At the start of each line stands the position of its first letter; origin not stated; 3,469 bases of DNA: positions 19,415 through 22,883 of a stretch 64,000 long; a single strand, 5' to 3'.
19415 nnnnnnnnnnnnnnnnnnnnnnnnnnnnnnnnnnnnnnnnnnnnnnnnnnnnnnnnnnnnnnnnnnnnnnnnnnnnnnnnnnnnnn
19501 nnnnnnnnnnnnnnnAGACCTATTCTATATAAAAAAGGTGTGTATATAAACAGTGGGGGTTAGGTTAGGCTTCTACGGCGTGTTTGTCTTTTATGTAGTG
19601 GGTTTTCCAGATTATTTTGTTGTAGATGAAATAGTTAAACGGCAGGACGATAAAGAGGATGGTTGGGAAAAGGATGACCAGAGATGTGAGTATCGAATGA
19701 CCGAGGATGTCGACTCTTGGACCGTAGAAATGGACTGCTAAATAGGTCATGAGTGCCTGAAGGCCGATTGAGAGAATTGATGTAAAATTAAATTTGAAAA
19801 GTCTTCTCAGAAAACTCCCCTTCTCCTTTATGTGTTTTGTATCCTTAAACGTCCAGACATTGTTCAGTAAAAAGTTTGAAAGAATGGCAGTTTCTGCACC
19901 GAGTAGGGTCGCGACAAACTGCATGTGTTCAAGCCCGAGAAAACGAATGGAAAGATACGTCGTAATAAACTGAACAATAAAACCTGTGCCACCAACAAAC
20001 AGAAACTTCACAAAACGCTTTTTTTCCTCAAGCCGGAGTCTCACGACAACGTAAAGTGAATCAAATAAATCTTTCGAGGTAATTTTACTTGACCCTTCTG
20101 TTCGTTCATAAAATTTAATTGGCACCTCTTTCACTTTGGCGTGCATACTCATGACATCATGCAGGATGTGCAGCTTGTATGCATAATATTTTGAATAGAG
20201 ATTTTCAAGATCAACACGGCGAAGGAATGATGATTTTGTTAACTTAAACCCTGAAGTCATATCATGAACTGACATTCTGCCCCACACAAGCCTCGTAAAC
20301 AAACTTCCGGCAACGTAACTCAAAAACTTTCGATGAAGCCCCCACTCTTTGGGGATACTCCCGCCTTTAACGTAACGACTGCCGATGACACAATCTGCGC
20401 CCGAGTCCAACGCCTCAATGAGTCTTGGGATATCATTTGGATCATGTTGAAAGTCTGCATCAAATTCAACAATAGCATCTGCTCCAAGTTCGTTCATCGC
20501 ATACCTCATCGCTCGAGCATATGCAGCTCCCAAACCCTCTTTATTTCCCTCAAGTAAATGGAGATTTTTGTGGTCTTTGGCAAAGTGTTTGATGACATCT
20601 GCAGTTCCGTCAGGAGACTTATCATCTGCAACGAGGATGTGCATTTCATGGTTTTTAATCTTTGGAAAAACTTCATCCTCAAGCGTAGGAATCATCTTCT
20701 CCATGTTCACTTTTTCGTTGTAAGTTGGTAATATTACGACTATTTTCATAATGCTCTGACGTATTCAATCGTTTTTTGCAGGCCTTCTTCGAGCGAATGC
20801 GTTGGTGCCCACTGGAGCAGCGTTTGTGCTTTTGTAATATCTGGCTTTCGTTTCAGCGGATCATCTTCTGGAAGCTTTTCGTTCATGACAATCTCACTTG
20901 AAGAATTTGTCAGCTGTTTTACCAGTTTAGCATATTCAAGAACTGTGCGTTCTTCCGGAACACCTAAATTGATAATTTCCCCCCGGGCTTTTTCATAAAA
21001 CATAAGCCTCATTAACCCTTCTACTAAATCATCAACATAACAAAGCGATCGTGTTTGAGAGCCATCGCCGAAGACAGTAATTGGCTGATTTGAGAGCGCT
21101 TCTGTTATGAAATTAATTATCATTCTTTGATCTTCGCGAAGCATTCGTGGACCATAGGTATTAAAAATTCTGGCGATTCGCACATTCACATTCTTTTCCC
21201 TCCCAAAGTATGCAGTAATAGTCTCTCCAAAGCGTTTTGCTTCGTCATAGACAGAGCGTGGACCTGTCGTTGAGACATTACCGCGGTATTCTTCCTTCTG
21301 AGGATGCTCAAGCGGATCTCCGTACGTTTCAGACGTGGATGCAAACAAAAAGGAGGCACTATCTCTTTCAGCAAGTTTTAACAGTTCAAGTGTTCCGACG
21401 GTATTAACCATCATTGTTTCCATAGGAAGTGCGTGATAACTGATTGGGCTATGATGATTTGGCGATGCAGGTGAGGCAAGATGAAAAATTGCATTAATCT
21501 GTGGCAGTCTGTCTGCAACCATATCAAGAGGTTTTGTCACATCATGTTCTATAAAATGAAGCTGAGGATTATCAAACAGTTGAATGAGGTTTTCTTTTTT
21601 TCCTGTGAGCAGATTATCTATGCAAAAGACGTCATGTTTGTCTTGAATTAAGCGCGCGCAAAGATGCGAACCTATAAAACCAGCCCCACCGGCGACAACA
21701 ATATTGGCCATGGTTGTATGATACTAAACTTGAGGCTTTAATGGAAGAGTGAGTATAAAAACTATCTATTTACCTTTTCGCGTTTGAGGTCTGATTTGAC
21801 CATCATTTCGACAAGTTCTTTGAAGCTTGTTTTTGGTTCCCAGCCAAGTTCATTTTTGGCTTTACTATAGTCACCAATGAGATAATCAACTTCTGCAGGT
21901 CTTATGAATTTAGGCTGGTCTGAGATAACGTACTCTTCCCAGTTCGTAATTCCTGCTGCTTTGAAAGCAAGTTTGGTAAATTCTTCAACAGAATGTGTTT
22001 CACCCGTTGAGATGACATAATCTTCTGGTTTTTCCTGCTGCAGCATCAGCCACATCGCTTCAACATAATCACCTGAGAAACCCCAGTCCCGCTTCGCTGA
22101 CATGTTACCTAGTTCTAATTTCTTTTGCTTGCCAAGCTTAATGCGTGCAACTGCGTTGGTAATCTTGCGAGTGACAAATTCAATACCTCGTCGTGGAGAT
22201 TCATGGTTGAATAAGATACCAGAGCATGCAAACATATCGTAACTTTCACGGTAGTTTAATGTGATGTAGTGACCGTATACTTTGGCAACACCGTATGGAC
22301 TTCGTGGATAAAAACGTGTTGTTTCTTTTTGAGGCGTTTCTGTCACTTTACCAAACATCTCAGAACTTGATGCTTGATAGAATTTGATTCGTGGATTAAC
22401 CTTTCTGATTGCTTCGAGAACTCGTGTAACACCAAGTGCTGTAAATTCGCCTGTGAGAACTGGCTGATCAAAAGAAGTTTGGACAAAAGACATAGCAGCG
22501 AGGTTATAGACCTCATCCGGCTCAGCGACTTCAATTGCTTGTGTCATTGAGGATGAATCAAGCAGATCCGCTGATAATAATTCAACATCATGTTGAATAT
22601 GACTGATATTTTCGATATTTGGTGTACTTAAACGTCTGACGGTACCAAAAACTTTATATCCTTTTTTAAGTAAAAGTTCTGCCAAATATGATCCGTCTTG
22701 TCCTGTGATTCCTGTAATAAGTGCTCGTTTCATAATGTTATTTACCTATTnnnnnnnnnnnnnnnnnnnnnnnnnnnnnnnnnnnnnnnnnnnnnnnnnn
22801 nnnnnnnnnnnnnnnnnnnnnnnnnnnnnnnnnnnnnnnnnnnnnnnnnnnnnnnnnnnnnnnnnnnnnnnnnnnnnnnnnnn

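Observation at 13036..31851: Roughly 19 kb surface-glycosylation locus combining two different GT-C protein-glycosyltransferase types, a Dpm1-GtrA lipid-sugar synthase, and a probable substrate encoded inside it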

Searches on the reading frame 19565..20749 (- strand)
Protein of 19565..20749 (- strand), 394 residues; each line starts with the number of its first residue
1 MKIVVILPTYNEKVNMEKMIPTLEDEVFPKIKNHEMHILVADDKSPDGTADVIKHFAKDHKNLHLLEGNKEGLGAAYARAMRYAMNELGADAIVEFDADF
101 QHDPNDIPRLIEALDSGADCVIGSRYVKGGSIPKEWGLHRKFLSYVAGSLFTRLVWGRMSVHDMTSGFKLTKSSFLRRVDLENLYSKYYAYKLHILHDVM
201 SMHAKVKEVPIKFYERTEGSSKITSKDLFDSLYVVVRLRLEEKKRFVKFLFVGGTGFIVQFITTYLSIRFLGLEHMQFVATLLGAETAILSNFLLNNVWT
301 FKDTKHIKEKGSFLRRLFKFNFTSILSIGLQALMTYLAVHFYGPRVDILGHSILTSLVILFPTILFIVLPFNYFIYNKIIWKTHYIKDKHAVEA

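Call 4: search_protein_families(library=pfam, proteins=[window:19565-20749:-], max_evalue=0.01)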
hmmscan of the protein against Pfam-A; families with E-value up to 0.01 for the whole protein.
window:19565-20749:- (394 aa): 2 families
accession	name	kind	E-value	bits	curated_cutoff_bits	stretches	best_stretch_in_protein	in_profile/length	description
PF00535.33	Glycos_transf_2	-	2.9e-25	89.6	23.3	1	5-177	2-165/168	Glycosyl transferase family 2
PF04138.20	GtrA_DPMS_TM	-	1.1e-15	58.3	26.1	1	248-381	1-117/117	GtrA/DPMS, transmembrane domain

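Call 6: search_protein_families(library=ncbifam, proteins=[window:19565-20749:-], max_evalue=0.01)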
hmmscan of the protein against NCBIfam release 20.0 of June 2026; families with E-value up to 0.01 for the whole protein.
window:19565-20749:- (394 aa): 17 families
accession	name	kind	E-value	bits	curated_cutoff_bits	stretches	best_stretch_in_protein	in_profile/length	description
TIGR04182.1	glyco_TIGR04182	equivalog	1.2e-14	54.4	325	1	3-268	2-243/293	S-layer glycoprotein N-glycosyltransferase AglJ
NF058614.1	PPMAGASynPpgS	equivalog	4.2e-13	49.2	370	1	4-212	3-195/226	polyprenyl-phospho-N-acetylgalactosaminyl synthase PpgS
NF047588.1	GlcsyltransPgfSStrep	equivalog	6.8e-13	48.5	500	1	1-133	1-129/308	glycosyltransferase PgfS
NF007986.1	PRK10714.1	equivalog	1.1e-11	44.4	529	1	2-237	7-224/316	undecaprenyl-phosphate 4-deoxy-4-formamido-L-arabinose transferase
TIGR03937.1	PgaC_IcaA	equivalog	1.6e-08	33.9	422.3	1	2-116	46-152/407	poly-beta-1,6-N-acetyl-D-glucosamine synthase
NF041391.1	DPhHxTase_Halo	equivalog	2.8e-08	33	375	1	9-220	3-189/213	dolichyl-phosphate hexose transferase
NF038302.1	EPS_HpsE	equivalog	4.5e-08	32.4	300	1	2-99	2-96/307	hormogonium polysaccharide biosynthesis glycosyltransferase HpsE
TIGR03469.1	HpnB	hypoth_equivalog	2.3e-07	30.2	379.25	1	2-116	45-162/386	hopene-associated glycosyltransferase HpnB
NF047683.1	TeichurnBiosyTuaG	equivalog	2.9e-06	27.1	400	1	3-109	8-106/252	teichuronic acid biosynthesis protein TuaG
NF007482.0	PRK10073.1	equivalog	4e-06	26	423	1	2-87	7-87/334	glycosyltransferase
NF041865.1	EpsU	equivalog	9.5e-06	24.9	700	1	2-121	40-154/394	exopolysaccharide biosynthesis GT2 family glycosyltransferase EpsU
NF050050.1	ProtGlycPglI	equivalog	1e-05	25.1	500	1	2-128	3-122/306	GalNAc(5)-diNAcBac-PP-undecaprenol beta-1,3-glucosyltransferase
NF045692.1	OglycostaseCruG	equivalog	1.3e-05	24.3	600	1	2-114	42-152/386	2'-O-glycosyltransferase CruG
NF041875.1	EPS_EpsD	equivalog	2.4e-05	23.9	370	1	5-121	3-111/325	exopolysaccharide biosynthesis glycosyltransferase EpsD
TIGR04283.1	glyco_like_mftF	equivalog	0.0002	21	182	1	4-79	2-70/221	TIGR04283 family arsenosugar biosynthesis glycosyltransferase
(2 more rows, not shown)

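Call 67: search_solved_structures(query=window:19565-20749:-, max_evalue=0.001, show_alignments=1)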
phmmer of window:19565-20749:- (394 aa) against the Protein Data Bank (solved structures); distinct sequences matched with E-value up to 0.001: 10.
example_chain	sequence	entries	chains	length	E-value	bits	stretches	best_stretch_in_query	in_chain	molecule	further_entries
5mlz_A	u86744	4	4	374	1e-43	153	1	1-343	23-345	Dolichol monophosphate mannose synthase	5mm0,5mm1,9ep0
9hwj_A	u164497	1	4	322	1.1e-09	40.9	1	2-250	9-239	Undecaprenyl-phosphate 4-deoxy-4-formamido-L-arabinose transferase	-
9bhc_C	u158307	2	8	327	1.8e-09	40.3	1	2-249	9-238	Undecaprenyl-phosphate 4-deoxy-4-formamido-L-arabinose transferase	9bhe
8vxh_A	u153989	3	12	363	2.5e-09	39.8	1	2-249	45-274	Undecaprenyl-phosphate 4-deoxy-4-formamido-L-arabinose transferase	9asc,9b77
6yv7_B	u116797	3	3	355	1.9e-06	30.3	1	2-101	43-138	Glycosyl transferase, family 2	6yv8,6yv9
6yv7_A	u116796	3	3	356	1.9e-06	30.3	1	2-101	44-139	Glycosyl transferase, family 2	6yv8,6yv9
5eke_A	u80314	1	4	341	5.1e-05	25.6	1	3-131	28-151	Uncharacterized glycosyltransferase sll0501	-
9nye_A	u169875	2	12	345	0.0001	24.6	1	3-131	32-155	Glycosyltransferase sll0501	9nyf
5ekp_C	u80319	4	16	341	0.00011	24.5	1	3-131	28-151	Uncharacterized glycosyltransferase sll0501 | Glycosyltransferase sll0501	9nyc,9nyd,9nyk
5tze_C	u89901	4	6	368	0.00096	21.4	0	1-87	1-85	Glycosyl transferase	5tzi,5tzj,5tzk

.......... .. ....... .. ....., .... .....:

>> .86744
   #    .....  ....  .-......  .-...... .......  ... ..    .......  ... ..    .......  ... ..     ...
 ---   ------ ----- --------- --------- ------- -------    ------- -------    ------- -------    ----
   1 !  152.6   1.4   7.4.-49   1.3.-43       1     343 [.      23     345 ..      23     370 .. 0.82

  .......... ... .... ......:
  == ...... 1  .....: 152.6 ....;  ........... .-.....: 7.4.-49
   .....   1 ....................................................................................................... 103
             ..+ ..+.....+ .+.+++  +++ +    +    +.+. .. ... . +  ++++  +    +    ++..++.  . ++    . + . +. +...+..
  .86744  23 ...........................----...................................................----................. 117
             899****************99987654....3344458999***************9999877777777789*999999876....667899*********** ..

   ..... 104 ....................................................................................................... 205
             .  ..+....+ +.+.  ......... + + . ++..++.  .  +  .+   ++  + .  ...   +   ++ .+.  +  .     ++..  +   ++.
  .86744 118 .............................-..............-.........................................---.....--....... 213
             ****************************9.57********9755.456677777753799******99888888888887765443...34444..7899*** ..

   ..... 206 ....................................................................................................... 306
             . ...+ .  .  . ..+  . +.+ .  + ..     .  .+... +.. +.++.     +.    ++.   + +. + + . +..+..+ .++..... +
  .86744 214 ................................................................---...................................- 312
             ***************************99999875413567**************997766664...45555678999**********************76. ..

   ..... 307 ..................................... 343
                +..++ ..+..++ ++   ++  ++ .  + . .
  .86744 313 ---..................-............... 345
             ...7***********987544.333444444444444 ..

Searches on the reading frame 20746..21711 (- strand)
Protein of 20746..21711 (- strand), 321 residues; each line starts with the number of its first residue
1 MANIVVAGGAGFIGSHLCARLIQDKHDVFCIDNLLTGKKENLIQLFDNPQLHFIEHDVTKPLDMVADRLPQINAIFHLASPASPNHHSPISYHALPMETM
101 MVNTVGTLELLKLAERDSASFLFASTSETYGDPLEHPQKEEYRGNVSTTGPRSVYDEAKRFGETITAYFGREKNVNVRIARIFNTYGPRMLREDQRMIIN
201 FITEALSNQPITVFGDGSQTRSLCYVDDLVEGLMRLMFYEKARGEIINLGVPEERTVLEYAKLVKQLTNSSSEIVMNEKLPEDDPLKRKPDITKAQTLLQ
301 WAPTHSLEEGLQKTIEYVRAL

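Call 4: search_protein_families(library=pfam, proteins=[window:20746-21711:-], max_evalue=0.01)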
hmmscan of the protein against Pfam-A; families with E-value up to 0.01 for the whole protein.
window:20746-21711:- (321 aa): 7 families
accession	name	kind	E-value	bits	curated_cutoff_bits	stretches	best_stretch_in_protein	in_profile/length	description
PF01370.27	Epimerase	-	7.2e-51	173.3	20.9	1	4-250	1-240/240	NAD dependent epimerase/dehydratase family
PF16363.11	GDP_Man_Dehyd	-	1.5e-46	159.8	27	1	6-314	2-332/332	GDP-mannose 4,6 dehydratase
PF01073.25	3Beta_HSD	-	5.5e-10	39.2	22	1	5-229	1-221/280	3-beta hydroxysteroid dehydrogenase/isomerase family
PF07993.18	NAD_binding_4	-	1.4e-08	34.6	20.1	1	7-183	2-205/258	Male sterility protein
PF04321.23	RmlD_sub_bind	-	9.5e-07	28.6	27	1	3-272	2-235/287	RmlD substrate binding domain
PF02719.21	Polysacc_synt_2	-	0.00098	18.8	20.2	1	4-122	1-124/293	Polysaccharide biosynthesis protein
PF00106.31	adh_short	-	0.0022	17.9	26.6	1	3-110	2-115/195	short chain dehydrogenase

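Call 6: search_protein_families(library=ncbifam, proteins=[window:20746-21711:-], max_evalue=0.01)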
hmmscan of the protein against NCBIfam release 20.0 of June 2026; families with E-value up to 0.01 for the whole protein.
window:20746-21711:- (321 aa): 27 families (the best 25 are shown)
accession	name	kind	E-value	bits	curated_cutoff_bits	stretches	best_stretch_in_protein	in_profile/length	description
TIGR01181.1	dTDP_gluc_dehyt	equivalog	3.1e-38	131.6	365.1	1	4-317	2-310/321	dTDP-glucose 4,6-dehydratase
TIGR04180.1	EDH_00030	hypoth_equivalog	3.7e-33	114.9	475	1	4-305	1-296/297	NAD-dependent 4,6-dehydratase LegB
NF008872.0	PRK11908.1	equivalog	3.4e-31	108.5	294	1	2-319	2-336/349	bifunctional UDP-4-keto-pentose/UDP-xylose synthase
TIGR01179.1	galE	equivalog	8.2e-31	107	262.3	1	3-317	1-324/332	UDP-glucose 4-epimerase GalE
NF005998.1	PRK08125.1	equivalog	1.1e-28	100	777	1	3-317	317-648/649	bifunctional UDP-4-amino-4-deoxy-L-arabinose formyltransferase/UDP-glucuronic acid oxidase ArnA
TIGR02197.1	heptose_epim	equivalog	5.6e-26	91.4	274.6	1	4-317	1-312/316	ADP-glyceromanno-heptose 6-epimerase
NF007490.0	PRK10084.1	subfamily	8.2e-23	81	649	1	3-317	2-333/361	dTDP-glucose 4,6-dehydratase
NF011728.1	PRK15181.1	equivalog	1.3e-21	77.1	760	1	5-317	19-336/348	Vi polysaccharide biosynthesis UDP-N-acetylglucosaminuronic acid C-4 epimerase TviC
NF007582.0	PRK10217.1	equivalog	1.3e-20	73.8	698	1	1-318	1-331/355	dTDP-glucose 4,6-dehydratase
NF007956.0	PRK10675.1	subfamily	5.8e-18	65.1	394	1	3-316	2-327/338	UDP-glucose 4-epimerase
NF008360.0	PRK11150.1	equivalog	1.2e-15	57.5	452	1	4-271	2-257/310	ADP-glyceromanno-heptose 6-epimerase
NF047922.1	GDPFucSynFcl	equivalog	3.3e-13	49.7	500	1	4-316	5-299/308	GDP-L-fucose synthase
NF041015.1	UDPsulfquin_syn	equivalog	1.1e-11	44.4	575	2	199-272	240-314/384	UDP-sulfoquinovose synthase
TIGR02622.1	CDP_4_6_dhtase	equivalog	4.3e-10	39.2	278.45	1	3-319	6-331/352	CDP-glucose 4,6-dehydratase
NF043036.1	ErythonDh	equivalog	5.1e-10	39.1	325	1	3-182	2-176/321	D-erythronate dehydrogenase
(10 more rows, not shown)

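Call 62: search_solved_structures(query=window:20746-21711:-, max_evalue=1e-20)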
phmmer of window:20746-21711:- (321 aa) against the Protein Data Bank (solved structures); distinct sequences matched with E-value up to 1e-20: 26.
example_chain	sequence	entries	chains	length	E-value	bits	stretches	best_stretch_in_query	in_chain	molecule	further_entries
4gll_A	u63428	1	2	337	2.7e-90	306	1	3-319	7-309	UDP-glucuronic acid decarboxylase 1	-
2b69_A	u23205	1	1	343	2.9e-90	305.9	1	3-319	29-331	UDP-glucuronate decarboxylase 1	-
4m55_A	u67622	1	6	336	1.4e-89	303.8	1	3-319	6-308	UDP-glucuronic acid decarboxylase 1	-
4lk3_A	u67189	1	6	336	1.9e-89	303.3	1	3-319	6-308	UDP-glucuronic acid decarboxylase 1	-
4zrm_A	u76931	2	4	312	1.9e-37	132.5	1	3-319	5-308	UDP-glucose 4-epimerase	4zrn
8vr2_A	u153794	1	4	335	5.4e-36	127.7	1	4-319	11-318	NAD-dependent epimerase/dehydratase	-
6zl6_A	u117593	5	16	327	1.1e-35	126.7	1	4-320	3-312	Epimerase domain-containing protein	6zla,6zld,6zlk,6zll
6zlj_A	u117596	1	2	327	3.7e-35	125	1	4-320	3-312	Epimerase domain-containing protein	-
6pmh_A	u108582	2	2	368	8.5e-34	120.5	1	4-316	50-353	UDP-glucose 4-epimerase related protein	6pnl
6bwl_A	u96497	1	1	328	1.1e-33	120.2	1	4-321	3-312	Pal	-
2hun_A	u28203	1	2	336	7.3e-31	110.9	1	4-317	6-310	336aa long hypothetical dTDP-glucose 4,6-dehydratase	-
7ys8_A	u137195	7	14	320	1.9e-30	109.6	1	5-319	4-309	UDP-glucose 4-epimerase | UDP-glucose 4-epimerase along with EC 5.1.3.2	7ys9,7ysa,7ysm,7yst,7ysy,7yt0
8rdg_A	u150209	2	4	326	7.8e-27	97.7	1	4-270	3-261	SDR family NAD(P)-dependent oxidoreductase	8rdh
8rdi_A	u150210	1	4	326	2.8e-26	95.8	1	4-270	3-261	SDR family NAD(P)-dependent oxidoreductase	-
2pzj_A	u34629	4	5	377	4.7e-25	91.8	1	2-320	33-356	Putative nucleotide sugar epimerase/ dehydratase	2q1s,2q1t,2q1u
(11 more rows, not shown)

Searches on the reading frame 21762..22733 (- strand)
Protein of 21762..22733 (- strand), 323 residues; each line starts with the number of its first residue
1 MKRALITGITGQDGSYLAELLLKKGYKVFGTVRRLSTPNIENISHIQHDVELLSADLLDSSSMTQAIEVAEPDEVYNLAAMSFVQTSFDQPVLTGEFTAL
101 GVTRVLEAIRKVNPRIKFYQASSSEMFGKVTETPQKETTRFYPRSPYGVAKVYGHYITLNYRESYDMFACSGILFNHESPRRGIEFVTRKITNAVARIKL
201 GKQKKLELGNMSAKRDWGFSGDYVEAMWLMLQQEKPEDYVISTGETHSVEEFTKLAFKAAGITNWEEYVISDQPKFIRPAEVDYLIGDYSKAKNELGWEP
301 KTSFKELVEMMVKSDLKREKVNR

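Call 4: search_protein_families(library=pfam, proteins=[window:21762-22733:-], max_evalue=0.01)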
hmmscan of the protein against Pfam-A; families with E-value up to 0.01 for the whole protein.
window:21762-22733:- (323 aa): 5 families
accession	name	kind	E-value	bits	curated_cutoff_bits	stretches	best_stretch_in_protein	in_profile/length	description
PF16363.11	GDP_Man_Dehyd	-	1.4e-134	449.2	27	1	5-311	1-332/332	GDP-mannose 4,6 dehydratase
PF01370.27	Epimerase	-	5.6e-69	232.6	20.9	1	4-241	1-239/240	NAD dependent epimerase/dehydratase family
PF04321.23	RmlD_sub_bind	-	2.4e-10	40.4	27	1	3-168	2-146/287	RmlD substrate binding domain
PF05368.20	NmrA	-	2.8e-07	30.9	27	1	2-70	3-70/298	NmrA-like family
PF13460.12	NAD_binding_10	-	0.0077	16.5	27.2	0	8-69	1-60/184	NAD(P)H-binding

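Call 6: search_protein_families(library=ncbifam, proteins=[window:21762-22733:-], max_evalue=0.01)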
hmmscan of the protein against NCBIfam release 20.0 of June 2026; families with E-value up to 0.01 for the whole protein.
window:21762-22733:- (323 aa): 28 families (the best 25 are shown)
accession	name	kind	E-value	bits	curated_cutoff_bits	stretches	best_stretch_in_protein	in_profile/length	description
TIGR01472.1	gmd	equivalog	3.7e-130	434.1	415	1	2-317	1-340/342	GDP-mannose 4,6-dehydratase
TIGR01181.1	dTDP_gluc_dehyt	equivalog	2.4e-30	105.7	365.1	1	4-318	2-314/321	dTDP-glucose 4,6-dehydratase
TIGR04180.1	EDH_00030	hypoth_equivalog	2.5e-29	102.3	475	1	5-302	2-296/297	NAD-dependent 4,6-dehydratase LegB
TIGR02622.1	CDP_4_6_dhtase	equivalog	2.8e-22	79.3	278.45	1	2-313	5-328/352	CDP-glucose 4,6-dehydratase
TIGR01179.1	galE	equivalog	5.8e-21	74.7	262.3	1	4-313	2-319/332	UDP-glucose 4-epimerase GalE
NF007582.0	PRK10217.1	equivalog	4.9e-13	48.9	698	1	1-316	1-332/355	dTDP-glucose 4,6-dehydratase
NF043036.1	ErythonDh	equivalog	8.2e-12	44.9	325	1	4-161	3-163/321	D-erythronate dehydrogenase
NF007490.0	PRK10084.1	subfamily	8.8e-10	38.1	649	1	4-315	3-334/361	dTDP-glucose 4,6-dehydratase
NF052578.1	StrlDmthSdmBMthl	equivalog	3.1e-09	37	600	1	4-166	3-153/328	sterol demethylase protein SdmB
NF011728.1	PRK15181.1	equivalog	3.1e-09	36.3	760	1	2-313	16-335/348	Vi polysaccharide biosynthesis UDP-N-acetylglucosaminuronic acid C-4 epimerase TviC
NF007956.0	PRK10675.1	subfamily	1.2e-07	31.2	394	1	3-157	2-159/338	UDP-glucose 4-epimerase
TIGR01214.1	rmlD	equivalog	1e-06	28.1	224.05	1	4-189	2-165/285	dTDP-4-dehydrorhamnose reductase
TIGR03466.1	HpnA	hypoth_equivalog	2.9e-06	26.4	367.65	1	3-141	2-132/327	hopanoid-associated sugar epimerase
TIGR02197.1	heptose_epim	equivalog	4.6e-06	26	274.6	1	5-313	2-311/316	ADP-glyceromanno-heptose 6-epimerase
NF004823.0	PRK06179.1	subfamily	6.3e-06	25.8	310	1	3-68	7-66/271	oxidoreductase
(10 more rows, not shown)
